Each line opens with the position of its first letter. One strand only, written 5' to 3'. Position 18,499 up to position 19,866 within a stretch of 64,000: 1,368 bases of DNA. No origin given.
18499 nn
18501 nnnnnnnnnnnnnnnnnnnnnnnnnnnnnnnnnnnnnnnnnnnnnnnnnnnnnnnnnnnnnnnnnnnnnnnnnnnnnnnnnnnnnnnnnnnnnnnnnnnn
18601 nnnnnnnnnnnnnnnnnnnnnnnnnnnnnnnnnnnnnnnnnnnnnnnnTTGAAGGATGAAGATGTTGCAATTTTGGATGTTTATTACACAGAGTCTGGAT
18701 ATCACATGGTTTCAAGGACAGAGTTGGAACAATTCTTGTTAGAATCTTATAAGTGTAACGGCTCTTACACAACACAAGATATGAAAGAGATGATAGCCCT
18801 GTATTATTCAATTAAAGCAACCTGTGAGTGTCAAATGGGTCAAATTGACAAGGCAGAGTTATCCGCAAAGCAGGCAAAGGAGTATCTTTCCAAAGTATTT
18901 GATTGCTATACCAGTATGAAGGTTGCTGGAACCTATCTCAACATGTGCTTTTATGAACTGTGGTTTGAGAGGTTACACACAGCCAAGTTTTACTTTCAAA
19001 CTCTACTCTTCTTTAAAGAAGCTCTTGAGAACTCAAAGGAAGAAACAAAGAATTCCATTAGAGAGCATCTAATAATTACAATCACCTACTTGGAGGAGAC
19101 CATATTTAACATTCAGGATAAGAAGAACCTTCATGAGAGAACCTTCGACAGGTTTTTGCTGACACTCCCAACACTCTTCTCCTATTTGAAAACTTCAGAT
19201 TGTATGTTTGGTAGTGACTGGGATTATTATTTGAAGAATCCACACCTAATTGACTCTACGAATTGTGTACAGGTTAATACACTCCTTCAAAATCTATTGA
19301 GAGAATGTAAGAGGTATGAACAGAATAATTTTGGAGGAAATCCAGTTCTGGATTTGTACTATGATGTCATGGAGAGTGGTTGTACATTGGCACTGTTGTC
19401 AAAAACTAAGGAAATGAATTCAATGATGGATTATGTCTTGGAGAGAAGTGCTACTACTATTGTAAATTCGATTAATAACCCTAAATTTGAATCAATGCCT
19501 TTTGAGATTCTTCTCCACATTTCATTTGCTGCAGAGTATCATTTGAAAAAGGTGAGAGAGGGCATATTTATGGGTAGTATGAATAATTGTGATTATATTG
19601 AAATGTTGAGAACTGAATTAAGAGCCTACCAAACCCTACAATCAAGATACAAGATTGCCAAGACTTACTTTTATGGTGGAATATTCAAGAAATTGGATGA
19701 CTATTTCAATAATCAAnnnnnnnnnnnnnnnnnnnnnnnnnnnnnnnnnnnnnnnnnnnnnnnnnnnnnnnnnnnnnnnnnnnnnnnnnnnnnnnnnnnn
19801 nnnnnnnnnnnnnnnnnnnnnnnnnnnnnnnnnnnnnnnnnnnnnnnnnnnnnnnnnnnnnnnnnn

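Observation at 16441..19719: Tandem duplicated paralogs of a Zn2Cys6-type regulator in which the upstream copy has lost the zinc cluster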

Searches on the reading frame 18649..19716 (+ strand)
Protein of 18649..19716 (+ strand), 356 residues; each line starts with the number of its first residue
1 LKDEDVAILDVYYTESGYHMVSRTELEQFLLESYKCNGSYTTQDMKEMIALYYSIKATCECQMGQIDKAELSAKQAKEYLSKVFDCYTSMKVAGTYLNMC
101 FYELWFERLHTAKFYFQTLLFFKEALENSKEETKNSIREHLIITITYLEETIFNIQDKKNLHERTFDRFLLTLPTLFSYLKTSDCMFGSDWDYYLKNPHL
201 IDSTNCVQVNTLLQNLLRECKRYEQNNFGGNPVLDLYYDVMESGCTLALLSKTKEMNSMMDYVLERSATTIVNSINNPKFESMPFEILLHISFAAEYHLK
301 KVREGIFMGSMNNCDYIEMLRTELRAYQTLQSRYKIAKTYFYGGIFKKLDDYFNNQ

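Call 33: search_protein_representatives(alignment_id=A2)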
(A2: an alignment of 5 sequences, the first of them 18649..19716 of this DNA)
Query: 5 sequences, 360 profile positions. Proteins with E-value up to 0.001 (for the whole library): 81; up to 1e-10: 43; up to 1e-30: 9. The best 81 are listed.
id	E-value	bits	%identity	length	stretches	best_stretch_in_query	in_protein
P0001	5.9e-184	627.6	-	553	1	1-357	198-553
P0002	1.4e-182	623.1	-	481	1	1-360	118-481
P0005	5.7e-169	578.3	-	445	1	1-357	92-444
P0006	3.3e-79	283.0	-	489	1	3-357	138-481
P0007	3.8e-57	210.5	-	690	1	8-340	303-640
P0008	1.1e-45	172.8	-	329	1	3-258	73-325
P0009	1.8e-42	162.2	-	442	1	7-356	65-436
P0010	3.5e-41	157.9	-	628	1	7-356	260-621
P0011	5.2e-36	140.9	-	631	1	7-346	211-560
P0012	1.1e-25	107.0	-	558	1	7-354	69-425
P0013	5.6e-25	104.6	-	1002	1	6-357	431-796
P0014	1.8e-23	99.6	-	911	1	7-355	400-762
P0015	2.0e-23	99.5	-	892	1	6-356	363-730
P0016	2.4e-23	99.2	-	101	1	262-357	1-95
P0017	3.7e-22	95.3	-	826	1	7-356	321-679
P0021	2.3e-19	86.2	-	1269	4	8-152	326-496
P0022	3.5e-19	85.6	-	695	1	7-357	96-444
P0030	1.1e-15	74.0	-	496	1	19-356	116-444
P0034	4.8e-15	72.0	-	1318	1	6-356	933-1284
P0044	3.4e-11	59.3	-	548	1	10-354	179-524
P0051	5.1e-10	55.4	-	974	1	36-342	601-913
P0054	1.2e-09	54.2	-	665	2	8-190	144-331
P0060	5.5e-07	45.4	-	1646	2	15-124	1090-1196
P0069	3.1e-05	39.7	-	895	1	40-147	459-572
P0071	6.5e-05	38.6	-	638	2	44-143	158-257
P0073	1.1e-04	37.9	-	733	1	40-132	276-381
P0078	1.9e-04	37.0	-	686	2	14-106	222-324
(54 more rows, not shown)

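Call 37: list_cluster_members(proteins=[P0006, P0007, P0009, P0010, P0011, P0012, P0013, P0017, P0022, P0030])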
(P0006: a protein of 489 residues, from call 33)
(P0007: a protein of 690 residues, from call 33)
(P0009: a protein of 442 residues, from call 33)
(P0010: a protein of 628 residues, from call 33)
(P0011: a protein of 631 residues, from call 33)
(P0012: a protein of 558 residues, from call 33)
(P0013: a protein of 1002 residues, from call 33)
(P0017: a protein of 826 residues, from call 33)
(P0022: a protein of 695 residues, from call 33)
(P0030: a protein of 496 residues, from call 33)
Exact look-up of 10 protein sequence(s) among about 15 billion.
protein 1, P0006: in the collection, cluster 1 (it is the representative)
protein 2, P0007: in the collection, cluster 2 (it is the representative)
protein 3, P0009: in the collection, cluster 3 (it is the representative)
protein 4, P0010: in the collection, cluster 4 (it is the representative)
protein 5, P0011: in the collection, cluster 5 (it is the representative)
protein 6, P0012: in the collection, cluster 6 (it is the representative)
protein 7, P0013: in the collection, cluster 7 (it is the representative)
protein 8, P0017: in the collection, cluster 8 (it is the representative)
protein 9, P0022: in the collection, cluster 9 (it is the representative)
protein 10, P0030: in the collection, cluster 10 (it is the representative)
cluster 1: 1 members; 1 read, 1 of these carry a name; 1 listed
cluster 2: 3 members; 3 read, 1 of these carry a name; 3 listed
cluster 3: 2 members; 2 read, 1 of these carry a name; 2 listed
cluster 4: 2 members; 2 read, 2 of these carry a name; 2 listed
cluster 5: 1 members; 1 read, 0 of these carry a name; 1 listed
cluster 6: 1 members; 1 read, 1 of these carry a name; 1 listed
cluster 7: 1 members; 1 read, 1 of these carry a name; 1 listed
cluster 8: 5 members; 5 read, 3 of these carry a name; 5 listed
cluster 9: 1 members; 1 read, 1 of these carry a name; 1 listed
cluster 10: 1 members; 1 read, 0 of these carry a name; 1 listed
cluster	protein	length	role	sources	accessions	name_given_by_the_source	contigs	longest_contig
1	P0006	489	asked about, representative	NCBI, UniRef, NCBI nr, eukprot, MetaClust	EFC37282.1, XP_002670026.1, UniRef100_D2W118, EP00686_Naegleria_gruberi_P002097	hypothetical protein NAEGRDRAFT_81991 [Naegleria gruberi] | Zn(2)-C6 fungal-type domain-containing protein n=1 Tax=Naegleria gruberi TaxID=5762 ... | uncharacterized protein NAEGRDRAFT_81991 [Naegleria gruberi]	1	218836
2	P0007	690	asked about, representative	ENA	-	-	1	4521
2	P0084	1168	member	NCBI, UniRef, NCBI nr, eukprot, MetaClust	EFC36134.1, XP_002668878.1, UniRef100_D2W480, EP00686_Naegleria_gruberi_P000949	predicted protein [Naegleria gruberi] | Predicted protein n=1 Tax=Naegleria gruberi TaxID=5762 RepID=D2W480_NAEGR | uncharacterized protein NAEGRDRAFT_82297 [Naegleria gruberi]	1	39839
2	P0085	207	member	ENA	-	-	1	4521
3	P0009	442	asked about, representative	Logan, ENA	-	-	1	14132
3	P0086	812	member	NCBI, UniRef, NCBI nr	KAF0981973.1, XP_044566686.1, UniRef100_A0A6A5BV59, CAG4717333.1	hypothetical protein FDP41_011834 [Naegleria fowleri] | Zn(2)-C6 fungal-type domain-containing protein n=1 Tax=Naegleria fowleri TaxID=5763 ... | uncharacterized protein FDP41_011834 [Naegleria fowleri]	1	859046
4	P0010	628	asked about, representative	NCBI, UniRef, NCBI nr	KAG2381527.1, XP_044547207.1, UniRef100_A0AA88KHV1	hypothetical protein C9374_006516 [Naegleria lovaniensis] | Zn(2)-C6 fungal-type domain-containing protein n=1 Tax=Naegleria lovaniensis TaxID=51637 ... | uncharacterized protein C9374_006516 [Naegleria lovaniensis]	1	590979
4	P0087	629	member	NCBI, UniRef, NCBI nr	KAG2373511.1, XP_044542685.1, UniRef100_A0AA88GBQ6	hypothetical protein C9374_012118 [Naegleria lovaniensis] | Zn(2)-C6 fungal-type domain-containing protein n=1 Tax=Naegleria lovaniensis TaxID=51637 ... | uncharacterized protein C9374_012118 [Naegleria lovaniensis]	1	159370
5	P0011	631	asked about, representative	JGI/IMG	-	-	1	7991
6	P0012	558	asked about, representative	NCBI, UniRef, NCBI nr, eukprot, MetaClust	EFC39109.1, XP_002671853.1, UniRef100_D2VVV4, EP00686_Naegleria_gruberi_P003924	predicted protein [Naegleria gruberi] | Predicted protein n=1 Tax=Naegleria gruberi TaxID=5762 RepID=D2VVV4_NAEGR | uncharacterized protein NAEGRDRAFT_73153 [Naegleria gruberi]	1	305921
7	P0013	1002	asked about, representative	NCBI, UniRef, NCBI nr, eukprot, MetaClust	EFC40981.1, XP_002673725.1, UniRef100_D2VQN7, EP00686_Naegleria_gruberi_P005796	hypothetical protein NAEGRDRAFT_80888 [Naegleria gruberi] | Zn(2)-C6 fungal-type domain-containing protein n=1 Tax=Naegleria gruberi TaxID=5762 ... | uncharacterized protein NAEGRDRAFT_80888 [Naegleria gruberi]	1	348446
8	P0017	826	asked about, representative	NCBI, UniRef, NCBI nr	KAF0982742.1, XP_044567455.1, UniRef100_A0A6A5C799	hypothetical protein FDP41_010721 [Naegleria fowleri] | Zn(2)-C6 fungal-type domain-containing protein n=1 Tax=Naegleria fowleri TaxID=5763 ... | uncharacterized protein FDP41_010721 [Naegleria fowleri]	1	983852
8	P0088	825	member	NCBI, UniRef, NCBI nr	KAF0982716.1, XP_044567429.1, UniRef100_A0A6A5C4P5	hypothetical protein FDP41_011179 [Naegleria fowleri] | Zn(2)-C6 fungal-type domain-containing protein n=1 Tax=Naegleria fowleri TaxID=5763 ... | uncharacterized protein FDP41_011179 [Naegleria fowleri]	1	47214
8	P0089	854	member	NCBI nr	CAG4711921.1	unnamed protein product [Naegleria fowleri]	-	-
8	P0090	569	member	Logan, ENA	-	-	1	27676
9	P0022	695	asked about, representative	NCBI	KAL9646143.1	hypothetical protein ABK040_008020 [Willaertia magna]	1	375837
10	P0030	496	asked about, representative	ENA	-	-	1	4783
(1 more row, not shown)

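Call 39: search_solved_structures(query=A2, max_evalue=10)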
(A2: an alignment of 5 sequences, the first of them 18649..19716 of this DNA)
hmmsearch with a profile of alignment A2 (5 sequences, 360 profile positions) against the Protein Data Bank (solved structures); distinct sequences matched with E-value up to 10: 2.
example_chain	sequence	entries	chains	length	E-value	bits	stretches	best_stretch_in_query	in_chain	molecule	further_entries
2w2u_A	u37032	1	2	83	0.19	14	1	40-101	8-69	HYPOTHETICAL P60 KATANIN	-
9k9m_A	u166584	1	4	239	0.52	12.6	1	10-56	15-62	Flagellar associated protein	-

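Call 43: find_homologous_proteins(query=A4, max_evalue=0.001)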
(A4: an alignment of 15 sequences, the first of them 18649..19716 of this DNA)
Query A4 (15 sequences) (356 aa, profile of the alignment): 7 proteins with E <= 0.001 among 5031 candidates.
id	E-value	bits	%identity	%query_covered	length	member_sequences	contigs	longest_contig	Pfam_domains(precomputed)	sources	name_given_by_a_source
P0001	3.4e-129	449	100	100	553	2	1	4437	PF00172.24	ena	-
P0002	7.2e-127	442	59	99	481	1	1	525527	PF00172.24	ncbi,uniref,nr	ncbi:hypothetical protein C9374_007407 [Naegleria lovaniensis]|uniref:Zn(2)-C6 fungal-type domain-co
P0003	3.3e-121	423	48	100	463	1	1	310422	PF00172.24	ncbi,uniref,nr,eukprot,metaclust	ncbi:predicted protein [Naegleria gruberi]|uniref:Predicted protein n=1 Tax=Naegleria gruberi TaxID=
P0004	2.8e-115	404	45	99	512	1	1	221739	PF00172.24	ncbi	ncbi:hypothetical protein ABK040_011218 [Willaertia magna]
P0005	3.0e-109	384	48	100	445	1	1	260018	-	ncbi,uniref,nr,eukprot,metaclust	ncbi:predicted protein [Naegleria gruberi]|uniref:Predicted protein n=1 Tax=Naegleria gruberi TaxID=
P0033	3.5e-105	370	24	88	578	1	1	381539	PF00172.24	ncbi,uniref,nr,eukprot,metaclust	ncbi:predicted protein [Naegleria gruberi]|uniref:Predicted protein n=1 Tax=Naegleria gruberi TaxID=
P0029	8.1e-70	254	27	92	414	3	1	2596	-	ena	-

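Call 44: list_cluster_members(proteins=[P0021, P0034, P0044, P0051, P0060, P0069, P0073, P0078, P0054, P0071])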
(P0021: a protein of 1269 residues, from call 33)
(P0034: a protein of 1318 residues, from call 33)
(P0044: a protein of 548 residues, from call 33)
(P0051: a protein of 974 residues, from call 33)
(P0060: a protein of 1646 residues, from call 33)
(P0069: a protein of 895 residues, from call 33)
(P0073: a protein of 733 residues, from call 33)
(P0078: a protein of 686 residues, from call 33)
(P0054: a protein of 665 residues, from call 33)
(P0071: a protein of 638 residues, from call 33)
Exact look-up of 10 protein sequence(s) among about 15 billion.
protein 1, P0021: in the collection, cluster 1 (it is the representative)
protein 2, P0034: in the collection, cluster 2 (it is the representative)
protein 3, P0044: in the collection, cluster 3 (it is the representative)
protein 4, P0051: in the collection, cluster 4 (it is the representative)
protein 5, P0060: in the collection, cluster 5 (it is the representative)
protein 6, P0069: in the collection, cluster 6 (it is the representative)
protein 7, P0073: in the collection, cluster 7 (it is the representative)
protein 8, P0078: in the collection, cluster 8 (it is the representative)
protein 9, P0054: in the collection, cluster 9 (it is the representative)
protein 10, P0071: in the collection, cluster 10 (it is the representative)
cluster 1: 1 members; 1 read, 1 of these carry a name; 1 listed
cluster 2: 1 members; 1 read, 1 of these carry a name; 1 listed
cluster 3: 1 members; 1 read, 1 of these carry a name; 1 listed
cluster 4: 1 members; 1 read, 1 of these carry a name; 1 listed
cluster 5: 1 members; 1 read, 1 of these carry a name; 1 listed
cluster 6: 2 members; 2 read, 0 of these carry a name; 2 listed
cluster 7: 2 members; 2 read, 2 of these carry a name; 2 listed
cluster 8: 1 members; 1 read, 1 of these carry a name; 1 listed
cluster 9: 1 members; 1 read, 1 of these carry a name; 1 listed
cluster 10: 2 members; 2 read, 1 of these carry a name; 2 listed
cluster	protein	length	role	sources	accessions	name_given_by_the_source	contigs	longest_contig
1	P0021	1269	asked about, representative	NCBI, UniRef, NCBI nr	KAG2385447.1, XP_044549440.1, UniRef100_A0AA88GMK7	hypothetical protein C9374_003262 [Naegleria lovaniensis] | Zn(2)-C6 fungal-type domain-containing protein n=1 Tax=Naegleria lovaniensis TaxID=51637 ... | uncharacterized protein C9374_003262 [Naegleria lovaniensis]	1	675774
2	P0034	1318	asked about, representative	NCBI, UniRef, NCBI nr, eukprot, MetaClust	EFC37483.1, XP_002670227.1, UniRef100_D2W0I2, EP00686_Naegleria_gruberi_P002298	predicted protein [Naegleria gruberi] | Predicted protein n=1 Tax=Naegleria gruberi TaxID=5762 RepID=D2W0I2_NAEGR | uncharacterized protein NAEGRDRAFT_74868 [Naegleria gruberi]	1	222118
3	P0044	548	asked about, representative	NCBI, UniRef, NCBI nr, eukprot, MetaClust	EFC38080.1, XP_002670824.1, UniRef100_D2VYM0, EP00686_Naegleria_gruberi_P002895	predicted protein [Naegleria gruberi] | Predicted protein n=1 Tax=Naegleria gruberi TaxID=5762 RepID=D2VYM0_NAEGR | uncharacterized protein NAEGRDRAFT_59601 [Naegleria gruberi]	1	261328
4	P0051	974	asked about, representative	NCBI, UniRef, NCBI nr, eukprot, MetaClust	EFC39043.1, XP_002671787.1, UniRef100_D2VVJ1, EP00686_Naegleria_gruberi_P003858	hypothetical protein NAEGRDRAFT_59338 [Naegleria gruberi] | Zn(2)-C6 fungal-type domain-containing protein n=1 Tax=Naegleria gruberi TaxID=5762 ... | uncharacterized protein NAEGRDRAFT_59338 [Naegleria gruberi]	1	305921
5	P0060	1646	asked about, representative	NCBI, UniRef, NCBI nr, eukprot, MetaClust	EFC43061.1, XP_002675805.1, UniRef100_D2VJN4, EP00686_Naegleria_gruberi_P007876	predicted protein [Naegleria gruberi] | Predicted protein n=1 Tax=Naegleria gruberi TaxID=5762 RepID=D2VJN4_NAEGR | uncharacterized protein NAEGRDRAFT_50095 [Naegleria gruberi]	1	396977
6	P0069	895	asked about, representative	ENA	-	-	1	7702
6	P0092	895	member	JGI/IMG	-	-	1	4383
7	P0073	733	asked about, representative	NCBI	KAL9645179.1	hypothetical protein ABK040_002381 [Willaertia magna]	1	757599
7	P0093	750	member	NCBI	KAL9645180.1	hypothetical protein ABK040_002381 [Willaertia magna]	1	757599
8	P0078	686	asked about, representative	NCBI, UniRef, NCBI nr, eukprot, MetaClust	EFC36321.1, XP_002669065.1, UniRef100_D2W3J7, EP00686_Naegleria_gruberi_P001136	predicted protein [Naegleria gruberi] | Predicted protein n=1 Tax=Naegleria gruberi TaxID=5762 RepID=D2W3J7_NAEGR | uncharacterized protein NAEGRDRAFT_82238 [Naegleria gruberi]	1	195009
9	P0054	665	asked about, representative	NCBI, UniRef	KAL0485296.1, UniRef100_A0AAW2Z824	oleate activated transcription factor [Acrasis kona] | Oleate activated transcription factor n=1 Tax=Acrasis kona TaxID=1008807 ...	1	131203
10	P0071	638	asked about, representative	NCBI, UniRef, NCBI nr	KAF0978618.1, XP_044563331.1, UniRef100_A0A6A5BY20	hypothetical protein FDP41_002438 [Naegleria fowleri] | Zn(2)-C6 fungal-type domain-containing protein n=1 Tax=Naegleria fowleri TaxID=5763 ... | uncharacterized protein FDP41_002438 [Naegleria fowleri]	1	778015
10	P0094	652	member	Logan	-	-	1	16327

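Call 66: predict_structure(alignment_id=A4)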
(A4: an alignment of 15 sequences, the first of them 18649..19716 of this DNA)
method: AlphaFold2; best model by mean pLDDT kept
length: 356 residues; sequences in the alignment: 15
mean_pLDDT: 87.9   pTM: 0.85
mean pLDDT of the five models: 87.9, 87.6, 87.3, 86.6, 86.5
residues with pLDDT >= 90: 194; 70-90: 136; 50-70: 23; < 50: 3
segments of 3 or more residues with pLDDT < 50: 184-186
pLDDT, mean of each block of 10 residues (from residue 1): 91 78 92 83 91 95 91 96 88 94 90 93 85 69 88 78 89 77 55 85 93 89 82 90 97 92 96 95 91 97 88 85 95 86 92 92
secondary structure, 60 per line:
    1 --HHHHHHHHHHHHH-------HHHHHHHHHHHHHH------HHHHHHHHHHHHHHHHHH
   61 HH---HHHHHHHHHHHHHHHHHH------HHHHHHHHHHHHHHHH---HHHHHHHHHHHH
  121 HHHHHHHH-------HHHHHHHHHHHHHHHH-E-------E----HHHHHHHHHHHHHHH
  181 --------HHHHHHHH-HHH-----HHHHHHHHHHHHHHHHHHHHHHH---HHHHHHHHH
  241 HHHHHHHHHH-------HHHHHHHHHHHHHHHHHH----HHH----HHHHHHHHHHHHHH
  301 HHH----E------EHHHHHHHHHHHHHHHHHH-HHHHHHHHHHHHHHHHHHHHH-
elements in order: H3-15 H23-36 H43-62 H66-83 H90-105 H109-128 H136-151 H166-180 H189-196 H206-228 H232-250 H258-275 H287-303 H316-333 H335-355

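Call 69: fold_search(model_id=the predicted structure, library=pdb)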
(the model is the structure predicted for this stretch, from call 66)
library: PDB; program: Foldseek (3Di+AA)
matches with E <= 10: 746; with E <= 0.001: 0
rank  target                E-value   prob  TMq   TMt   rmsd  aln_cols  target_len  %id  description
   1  6gys_J                3.2e-02  1.00  0.62  0.43   7.0       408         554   10  Cryo-EM structure of the CBF3-CEN3 complex of the budding yeast kinetochore (released 2018-12-05)
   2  8cwy_A                4.0e-02  0.84  0.20  0.16  18.1       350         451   11  Accurate computational design of genetically encoded 3D protein crystals (released 2023-11-01)
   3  6vfk_B                4.6e-02  0.72  0.18  0.21  19.4       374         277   10  De novo designed tetrahedral nanoparticle T33_dn10 displaying 4 copies of BG505-SOSIP trimer on the surface (released 2020-07-22)
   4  4g2v_A                6.6e-02  0.93  0.28  0.30  15.5       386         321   12  Structure complex of LGN binding with FRMPD1 (released 2013-01-23)
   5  9y6s_6x               6.9e-02  0.91  0.28  0.30  17.1       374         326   10  96-nm repeat of the Leishmania tarentolae doublet microtubule (released 2025-12-17)
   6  4uad_A                7.1e-02  0.75  0.24  0.21  16.6       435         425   10  Importin alpha 7 delta IBB in complex with Influenza PB2 Nuclear Localization Domain (released 2015-02-04)
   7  3ro2_A                7.4e-02  0.92  0.28  0.30  15.5       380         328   12  Structures of the LGN/NuMA complex (released 2012-03-07)
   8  3edt_D                7.8e-02  0.75  0.20  0.24  14.1       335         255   12  Crystal structure of the mutated S328N hKLC2 TPR domain (released 2009-02-10)
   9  4wne_A                8.1e-02  0.97  0.34  0.36  13.9       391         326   11  Crystal structure of the TPR domain of LGN in complex with Frmpd4/Preso1 at 2.0 Angstrom resolution (released 2015-09-16)
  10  9ya0_BA               8.4e-02  0.95  0.30  0.31  12.4       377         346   10  Cryo-EM structure of pre-conoid ring 2 (PCR P2 ring)from Toxoplasma gondii (released 2025-11-19)
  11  6iqq_B                9.1e-02  0.93  0.26  0.33  11.6       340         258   10  Crystal structure of Prc with S452I and L252Y mutations in complex with NlpI (released 2019-07-24)
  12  4wng_A                1.1e-01  0.93  0.33  0.34  14.1       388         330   11  Crystal structure of the TPR domain of LGN in complex with Frmpd4/Preso1 at 2.1 Angstrom resolution (released 2015-09-16)
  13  8rte_B                1.4e-01  0.95  0.36  0.36  12.7       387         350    9  Rap from bacteriophage Phi105 with peptide ERPVGT (released 2024-07-24)
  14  4a1s_B                1.6e-01  0.84  0.25  0.25  14.5       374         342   11  Crystallographic structure of the Pins:Insc complex (released 2012-03-28)
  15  7tbk_A5               1.7e-01  0.35  0.18  0.07  22.4       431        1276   11  Composite structure of the dilated human nuclear pore complex (NPC) symmetric core generated with a 37A in situ cryo- (released 2022-06-15)
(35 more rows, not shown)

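Call 84: search_solved_structures(query=A4, max_evalue=10)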
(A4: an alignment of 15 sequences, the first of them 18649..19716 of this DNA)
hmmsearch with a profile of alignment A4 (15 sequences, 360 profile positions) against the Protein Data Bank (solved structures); distinct sequences matched with E-value up to 10: 11.
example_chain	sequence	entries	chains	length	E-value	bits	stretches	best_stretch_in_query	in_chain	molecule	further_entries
2jqq_A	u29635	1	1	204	0.02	17.4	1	112-241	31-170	Conserved oligomeric Golgi complex subunit 2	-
6mfv_A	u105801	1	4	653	0.08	15.4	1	66-155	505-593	tetratricopeptide repeat sensor PH0952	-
8dh9_C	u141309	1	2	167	0.68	12.4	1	130-253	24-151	Leptin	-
8x80_E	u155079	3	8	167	0.85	12.1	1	118-215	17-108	Leptin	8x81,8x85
7z3r_A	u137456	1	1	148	1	11.8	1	132-253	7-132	Leptin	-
8dh8_C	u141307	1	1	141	1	11.8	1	132-253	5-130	Leptin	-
8dha_C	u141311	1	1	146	1.1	11.7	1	132-253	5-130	Leptin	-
8avb_A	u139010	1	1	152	1.1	11.7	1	132-253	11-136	Leptin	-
8avc_A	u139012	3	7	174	1.3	11.5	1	131-253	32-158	Leptin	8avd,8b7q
7z3p_A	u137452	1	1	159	1.3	11.5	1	132-253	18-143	Leptin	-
1ax8_A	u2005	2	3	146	1.5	11.2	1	132-219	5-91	OBESITY PROTEIN | Leptin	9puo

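Call 88: find_related_loci(query=A2, collection=metagenome_contigs, flank=6000)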
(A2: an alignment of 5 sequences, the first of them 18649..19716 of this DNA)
Query A2 (356 aa) in metagenome_contigs; peptide patterns used: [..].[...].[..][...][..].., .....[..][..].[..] (x = any residue, [..] = any of these).
88 stretches matched a pattern, but none encodes a relative of the query by tblastn (E <= 1e-3).

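Call 91: find_encoding_contigs(protein=P0017, flank=10000, max_places=2)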
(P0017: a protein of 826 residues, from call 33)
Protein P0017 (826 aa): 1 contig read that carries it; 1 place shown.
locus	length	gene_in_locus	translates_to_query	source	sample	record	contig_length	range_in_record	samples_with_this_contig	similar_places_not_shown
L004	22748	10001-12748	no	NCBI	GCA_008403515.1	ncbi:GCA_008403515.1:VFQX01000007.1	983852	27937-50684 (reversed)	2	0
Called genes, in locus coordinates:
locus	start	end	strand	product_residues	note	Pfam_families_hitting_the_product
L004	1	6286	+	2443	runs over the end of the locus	PF14429:DOCK-C2, PF00617:RasGEF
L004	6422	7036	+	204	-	-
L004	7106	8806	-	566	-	PF01847:VHL (faint), PF00648:Peptidase_C2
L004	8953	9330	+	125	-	-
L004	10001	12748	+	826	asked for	-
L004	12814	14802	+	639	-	PF00172:Zn_clus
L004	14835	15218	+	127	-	-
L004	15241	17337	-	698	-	-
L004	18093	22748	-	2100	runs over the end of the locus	PF01369:Sec7, PF23325:TPR_28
